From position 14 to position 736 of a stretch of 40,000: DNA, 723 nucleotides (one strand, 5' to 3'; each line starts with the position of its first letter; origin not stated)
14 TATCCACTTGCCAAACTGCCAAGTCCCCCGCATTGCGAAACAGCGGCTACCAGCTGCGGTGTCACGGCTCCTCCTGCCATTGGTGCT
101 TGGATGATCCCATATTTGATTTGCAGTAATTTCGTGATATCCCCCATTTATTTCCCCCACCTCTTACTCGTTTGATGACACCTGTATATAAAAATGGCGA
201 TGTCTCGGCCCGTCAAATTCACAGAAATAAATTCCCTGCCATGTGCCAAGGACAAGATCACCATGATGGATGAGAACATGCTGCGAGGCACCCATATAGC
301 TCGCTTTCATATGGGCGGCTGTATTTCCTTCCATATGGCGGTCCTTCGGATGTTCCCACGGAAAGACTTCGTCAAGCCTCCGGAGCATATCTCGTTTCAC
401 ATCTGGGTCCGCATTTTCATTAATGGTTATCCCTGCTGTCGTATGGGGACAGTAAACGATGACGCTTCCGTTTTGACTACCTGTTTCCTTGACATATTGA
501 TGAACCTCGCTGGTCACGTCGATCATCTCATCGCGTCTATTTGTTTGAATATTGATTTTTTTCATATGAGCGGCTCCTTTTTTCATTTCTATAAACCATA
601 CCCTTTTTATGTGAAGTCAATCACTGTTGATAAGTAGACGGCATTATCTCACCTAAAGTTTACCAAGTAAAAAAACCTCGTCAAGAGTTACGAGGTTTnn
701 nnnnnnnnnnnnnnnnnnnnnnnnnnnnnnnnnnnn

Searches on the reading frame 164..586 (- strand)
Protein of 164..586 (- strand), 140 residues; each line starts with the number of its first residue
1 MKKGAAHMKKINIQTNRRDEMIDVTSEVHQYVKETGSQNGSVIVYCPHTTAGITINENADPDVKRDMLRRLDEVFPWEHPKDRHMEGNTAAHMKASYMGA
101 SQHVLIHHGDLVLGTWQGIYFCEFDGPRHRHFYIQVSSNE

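Call 40: search_protein_families(library=pfam, proteins=[window:164-586:-], max_evalue=0.001)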
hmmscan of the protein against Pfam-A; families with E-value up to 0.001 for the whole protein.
window:164-586:- (140 aa): 1 family
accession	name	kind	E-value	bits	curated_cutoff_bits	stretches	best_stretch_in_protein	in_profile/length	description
PF01894.22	UPF0047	-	1.2e-41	142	27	1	23-136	1-117/117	Uncharacterised protein family UPF0047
